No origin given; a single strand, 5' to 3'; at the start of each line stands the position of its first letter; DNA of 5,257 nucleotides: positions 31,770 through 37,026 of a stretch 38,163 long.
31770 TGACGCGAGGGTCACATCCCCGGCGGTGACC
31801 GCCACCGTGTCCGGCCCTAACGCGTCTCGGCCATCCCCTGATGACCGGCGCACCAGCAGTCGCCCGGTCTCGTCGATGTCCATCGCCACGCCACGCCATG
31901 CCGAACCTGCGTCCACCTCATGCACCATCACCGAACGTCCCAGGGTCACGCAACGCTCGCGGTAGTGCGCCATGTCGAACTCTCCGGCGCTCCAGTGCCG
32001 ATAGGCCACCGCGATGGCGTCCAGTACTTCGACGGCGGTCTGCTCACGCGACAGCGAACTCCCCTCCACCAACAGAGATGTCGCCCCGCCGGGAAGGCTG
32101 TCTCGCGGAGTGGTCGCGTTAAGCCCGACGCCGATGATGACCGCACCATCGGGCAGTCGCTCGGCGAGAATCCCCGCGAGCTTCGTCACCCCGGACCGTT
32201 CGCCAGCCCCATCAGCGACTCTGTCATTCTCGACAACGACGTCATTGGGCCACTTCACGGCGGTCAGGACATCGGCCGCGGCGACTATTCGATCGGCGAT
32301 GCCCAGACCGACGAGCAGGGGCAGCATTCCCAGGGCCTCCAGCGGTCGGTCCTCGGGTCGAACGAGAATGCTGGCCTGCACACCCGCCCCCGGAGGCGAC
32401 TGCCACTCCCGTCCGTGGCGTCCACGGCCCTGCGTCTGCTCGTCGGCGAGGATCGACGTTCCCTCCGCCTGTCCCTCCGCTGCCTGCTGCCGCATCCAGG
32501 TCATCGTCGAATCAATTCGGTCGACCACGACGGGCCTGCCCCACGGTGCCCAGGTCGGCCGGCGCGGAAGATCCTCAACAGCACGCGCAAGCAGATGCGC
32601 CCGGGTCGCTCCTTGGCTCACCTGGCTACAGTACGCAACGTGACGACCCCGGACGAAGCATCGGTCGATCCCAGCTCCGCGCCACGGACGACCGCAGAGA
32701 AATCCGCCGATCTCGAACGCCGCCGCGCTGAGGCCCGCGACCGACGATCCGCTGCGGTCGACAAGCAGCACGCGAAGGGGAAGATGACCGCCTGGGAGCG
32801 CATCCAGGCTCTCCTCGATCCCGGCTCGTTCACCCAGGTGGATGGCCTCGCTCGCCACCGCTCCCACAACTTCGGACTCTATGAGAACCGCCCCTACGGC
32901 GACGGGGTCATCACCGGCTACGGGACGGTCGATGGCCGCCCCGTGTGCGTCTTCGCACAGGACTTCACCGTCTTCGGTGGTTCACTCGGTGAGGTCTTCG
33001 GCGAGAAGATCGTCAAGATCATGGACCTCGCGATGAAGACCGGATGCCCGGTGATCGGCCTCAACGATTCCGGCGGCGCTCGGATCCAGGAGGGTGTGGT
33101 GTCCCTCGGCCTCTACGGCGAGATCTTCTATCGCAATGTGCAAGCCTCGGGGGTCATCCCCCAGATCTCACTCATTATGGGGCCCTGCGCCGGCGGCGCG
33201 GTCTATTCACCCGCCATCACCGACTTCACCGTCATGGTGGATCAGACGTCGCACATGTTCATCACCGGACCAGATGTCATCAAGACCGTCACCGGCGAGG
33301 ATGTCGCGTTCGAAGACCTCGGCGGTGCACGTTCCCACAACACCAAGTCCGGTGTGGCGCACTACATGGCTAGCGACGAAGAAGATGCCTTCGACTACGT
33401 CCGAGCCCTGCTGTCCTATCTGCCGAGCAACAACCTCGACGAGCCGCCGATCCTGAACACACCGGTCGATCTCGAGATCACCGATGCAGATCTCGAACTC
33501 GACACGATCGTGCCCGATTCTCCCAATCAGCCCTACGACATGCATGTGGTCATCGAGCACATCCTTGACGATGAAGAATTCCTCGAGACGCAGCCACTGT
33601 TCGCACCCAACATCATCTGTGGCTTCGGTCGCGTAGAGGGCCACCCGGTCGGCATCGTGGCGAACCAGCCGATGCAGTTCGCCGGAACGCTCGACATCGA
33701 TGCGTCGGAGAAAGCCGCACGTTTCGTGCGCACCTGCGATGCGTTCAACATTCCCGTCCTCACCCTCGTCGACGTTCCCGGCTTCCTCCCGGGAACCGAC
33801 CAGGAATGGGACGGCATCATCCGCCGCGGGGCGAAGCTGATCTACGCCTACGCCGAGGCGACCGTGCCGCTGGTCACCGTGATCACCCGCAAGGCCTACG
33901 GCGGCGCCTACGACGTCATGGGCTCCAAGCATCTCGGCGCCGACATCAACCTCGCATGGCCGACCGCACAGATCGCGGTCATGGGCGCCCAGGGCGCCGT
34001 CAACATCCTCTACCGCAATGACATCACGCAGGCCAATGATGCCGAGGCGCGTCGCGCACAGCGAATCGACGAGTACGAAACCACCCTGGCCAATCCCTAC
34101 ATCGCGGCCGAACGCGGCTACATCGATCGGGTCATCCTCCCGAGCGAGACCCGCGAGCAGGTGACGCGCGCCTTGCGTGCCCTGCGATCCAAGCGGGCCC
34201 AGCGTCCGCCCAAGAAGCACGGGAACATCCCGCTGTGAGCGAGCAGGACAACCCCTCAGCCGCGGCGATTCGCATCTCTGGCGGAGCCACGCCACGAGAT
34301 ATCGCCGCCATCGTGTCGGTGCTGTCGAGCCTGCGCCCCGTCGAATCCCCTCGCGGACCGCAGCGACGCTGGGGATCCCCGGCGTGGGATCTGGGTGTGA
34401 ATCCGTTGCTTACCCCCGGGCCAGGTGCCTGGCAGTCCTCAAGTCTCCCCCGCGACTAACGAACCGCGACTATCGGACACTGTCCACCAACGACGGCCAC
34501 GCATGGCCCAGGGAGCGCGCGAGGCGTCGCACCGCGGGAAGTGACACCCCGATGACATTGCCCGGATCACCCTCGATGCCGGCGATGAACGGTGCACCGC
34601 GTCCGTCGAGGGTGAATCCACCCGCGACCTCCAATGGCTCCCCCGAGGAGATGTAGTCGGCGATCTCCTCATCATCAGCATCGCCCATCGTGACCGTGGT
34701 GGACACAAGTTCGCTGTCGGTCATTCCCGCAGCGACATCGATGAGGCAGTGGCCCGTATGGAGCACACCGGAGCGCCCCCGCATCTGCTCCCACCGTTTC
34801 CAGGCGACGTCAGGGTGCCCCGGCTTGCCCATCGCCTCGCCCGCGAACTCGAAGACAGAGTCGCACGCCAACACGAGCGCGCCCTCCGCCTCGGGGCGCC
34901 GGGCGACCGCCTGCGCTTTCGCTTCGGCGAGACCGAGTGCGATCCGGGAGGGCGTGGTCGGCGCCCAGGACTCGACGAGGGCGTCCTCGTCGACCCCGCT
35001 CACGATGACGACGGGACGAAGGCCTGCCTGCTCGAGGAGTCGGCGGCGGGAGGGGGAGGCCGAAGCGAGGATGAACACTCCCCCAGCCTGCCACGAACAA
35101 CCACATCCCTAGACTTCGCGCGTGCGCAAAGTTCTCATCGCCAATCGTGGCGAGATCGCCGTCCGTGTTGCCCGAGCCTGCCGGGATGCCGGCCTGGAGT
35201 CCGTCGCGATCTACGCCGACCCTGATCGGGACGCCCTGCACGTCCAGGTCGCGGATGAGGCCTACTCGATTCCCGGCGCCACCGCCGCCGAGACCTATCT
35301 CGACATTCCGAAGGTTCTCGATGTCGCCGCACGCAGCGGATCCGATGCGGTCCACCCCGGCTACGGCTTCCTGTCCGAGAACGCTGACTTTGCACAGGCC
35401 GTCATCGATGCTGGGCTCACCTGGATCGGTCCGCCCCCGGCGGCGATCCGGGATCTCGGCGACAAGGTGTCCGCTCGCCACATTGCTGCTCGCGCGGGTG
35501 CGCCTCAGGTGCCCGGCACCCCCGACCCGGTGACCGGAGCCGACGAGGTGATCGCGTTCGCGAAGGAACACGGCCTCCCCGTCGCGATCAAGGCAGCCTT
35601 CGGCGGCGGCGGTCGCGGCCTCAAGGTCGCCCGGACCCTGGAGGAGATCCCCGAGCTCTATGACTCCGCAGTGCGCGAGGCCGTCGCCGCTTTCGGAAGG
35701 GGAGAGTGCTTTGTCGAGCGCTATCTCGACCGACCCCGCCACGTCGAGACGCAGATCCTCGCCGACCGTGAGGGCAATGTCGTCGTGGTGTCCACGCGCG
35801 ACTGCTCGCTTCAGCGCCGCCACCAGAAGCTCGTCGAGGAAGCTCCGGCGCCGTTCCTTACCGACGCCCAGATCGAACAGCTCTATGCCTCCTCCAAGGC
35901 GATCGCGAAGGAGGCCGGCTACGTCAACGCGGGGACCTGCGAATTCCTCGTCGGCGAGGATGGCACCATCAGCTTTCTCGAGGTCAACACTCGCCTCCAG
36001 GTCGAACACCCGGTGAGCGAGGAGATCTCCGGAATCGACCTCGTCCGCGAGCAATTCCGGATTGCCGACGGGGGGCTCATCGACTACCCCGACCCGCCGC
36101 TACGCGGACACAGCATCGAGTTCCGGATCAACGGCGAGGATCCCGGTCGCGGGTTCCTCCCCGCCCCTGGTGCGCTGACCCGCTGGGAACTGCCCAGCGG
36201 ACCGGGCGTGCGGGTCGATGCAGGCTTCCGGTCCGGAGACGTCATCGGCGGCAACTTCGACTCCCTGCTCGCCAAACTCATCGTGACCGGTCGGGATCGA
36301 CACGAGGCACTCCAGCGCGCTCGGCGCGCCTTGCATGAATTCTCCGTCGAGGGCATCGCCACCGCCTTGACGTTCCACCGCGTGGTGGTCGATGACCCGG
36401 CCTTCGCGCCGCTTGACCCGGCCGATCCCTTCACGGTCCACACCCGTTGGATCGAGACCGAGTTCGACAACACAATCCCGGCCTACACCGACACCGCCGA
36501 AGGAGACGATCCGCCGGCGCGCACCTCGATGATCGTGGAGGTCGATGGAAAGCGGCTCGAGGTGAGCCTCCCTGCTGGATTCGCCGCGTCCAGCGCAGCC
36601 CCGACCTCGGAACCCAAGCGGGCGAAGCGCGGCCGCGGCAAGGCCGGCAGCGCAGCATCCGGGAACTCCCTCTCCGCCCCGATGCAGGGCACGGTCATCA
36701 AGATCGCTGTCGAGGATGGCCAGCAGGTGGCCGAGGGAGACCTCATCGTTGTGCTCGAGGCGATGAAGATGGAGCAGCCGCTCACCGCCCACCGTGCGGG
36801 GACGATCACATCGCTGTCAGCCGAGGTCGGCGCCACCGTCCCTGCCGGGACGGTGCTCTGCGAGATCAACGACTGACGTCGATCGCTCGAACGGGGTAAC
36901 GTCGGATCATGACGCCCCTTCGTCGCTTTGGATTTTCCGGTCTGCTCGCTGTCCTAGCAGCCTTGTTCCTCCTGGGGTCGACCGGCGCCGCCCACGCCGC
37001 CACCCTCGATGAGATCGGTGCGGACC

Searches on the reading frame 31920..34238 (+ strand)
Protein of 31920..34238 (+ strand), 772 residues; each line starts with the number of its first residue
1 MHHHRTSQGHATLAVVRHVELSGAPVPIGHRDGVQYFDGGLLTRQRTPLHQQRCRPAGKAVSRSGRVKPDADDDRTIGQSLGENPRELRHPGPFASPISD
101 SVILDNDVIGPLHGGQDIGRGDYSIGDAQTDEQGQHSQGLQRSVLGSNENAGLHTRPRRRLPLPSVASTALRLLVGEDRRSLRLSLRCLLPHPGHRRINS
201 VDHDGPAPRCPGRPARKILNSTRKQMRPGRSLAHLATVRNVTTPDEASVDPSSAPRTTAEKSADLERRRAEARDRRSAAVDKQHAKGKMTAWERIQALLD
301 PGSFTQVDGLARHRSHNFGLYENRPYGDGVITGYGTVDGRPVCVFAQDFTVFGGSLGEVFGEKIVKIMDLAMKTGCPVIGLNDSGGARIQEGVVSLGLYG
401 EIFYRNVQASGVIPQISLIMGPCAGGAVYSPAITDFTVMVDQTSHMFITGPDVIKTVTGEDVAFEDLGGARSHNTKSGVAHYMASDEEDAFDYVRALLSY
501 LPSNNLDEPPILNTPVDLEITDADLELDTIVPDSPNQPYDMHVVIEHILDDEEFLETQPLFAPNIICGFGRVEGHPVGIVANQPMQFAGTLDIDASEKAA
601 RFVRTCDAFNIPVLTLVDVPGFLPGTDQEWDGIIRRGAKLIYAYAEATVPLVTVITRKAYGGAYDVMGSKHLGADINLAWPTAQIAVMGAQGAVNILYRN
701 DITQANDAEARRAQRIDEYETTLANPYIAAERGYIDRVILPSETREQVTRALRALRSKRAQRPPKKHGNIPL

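Call 11: search_protein_families(library=pfam, proteins=[window:31920-34238:+], max_evalue=0.001)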
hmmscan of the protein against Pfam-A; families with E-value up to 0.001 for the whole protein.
window:31920-34238:+ (772 aa): 2 families
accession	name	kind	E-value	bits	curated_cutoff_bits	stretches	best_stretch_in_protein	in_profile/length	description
PF01039.27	Carboxyl_trans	-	6.8e-207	688.4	22.3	1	282-770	1-493/493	Carboxyl transferase domain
PF03255.19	ACCA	-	6.4e-14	52.3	23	1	563-713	92-246/310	Acetyl co-enzyme A carboxylase carboxyltransferase-like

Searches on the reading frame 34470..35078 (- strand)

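Call 11: search_protein_families(library=pfam, proteins=[window:34470-35078:-], max_evalue=0.001)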
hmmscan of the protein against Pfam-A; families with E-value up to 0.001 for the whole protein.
window:34470-35078:- (202 aa): 1 family
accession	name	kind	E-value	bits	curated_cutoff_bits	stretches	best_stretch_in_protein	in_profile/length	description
PF02545.19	Maf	-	7.1e-47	159.9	27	1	2-188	2-185/187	Maf-like protein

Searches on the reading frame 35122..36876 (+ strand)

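Call 11: search_protein_families(library=pfam, proteins=[window:35122-36876:+], max_evalue=0.001)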
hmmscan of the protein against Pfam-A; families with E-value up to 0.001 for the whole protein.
window:35122-36876:+ (584 aa): 8 families
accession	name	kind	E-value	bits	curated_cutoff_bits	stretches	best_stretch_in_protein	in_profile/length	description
PF02786.22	CPSase_L_D2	-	1.7e-72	243.8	19.8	1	114-317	1-205/211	Carbamoyl-phosphate synthase L chain, ATP binding domain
PF00289.28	Biotin_carb_N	-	5.3e-44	149.6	25.5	1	2-109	3-110/110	Biotin carboxylase, N-terminal domain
PF02785.25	Biotin_carb_C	-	2.3e-32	111.8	32.4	1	333-445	1-107/108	Biotin carboxylase C-terminal domain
PF00364.28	Biotin_lipoyl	-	3.5e-18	65.6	22.1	1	517-582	3-73/73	Biotin-requiring enzyme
PF13533.13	Biotin_lipoyl_2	-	2.7e-07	30.7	29.8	1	517-546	3-32/32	Biotin-lipoyl like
PF16576.10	HlyD_D23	-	0.00014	21.6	30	0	511-545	105-139/214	Barrel-sandwich domain of CusB or HlyD membrane-fusion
PF13437.12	HlyD_3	-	0.00021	22.4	22.2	0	554-584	2-32/106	HlyD family secretion protein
PF07478.18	Dala_Dala_lig_C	-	0.00081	19.4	24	0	146-290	31-174/204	D-ala D-ala ligase C-terminus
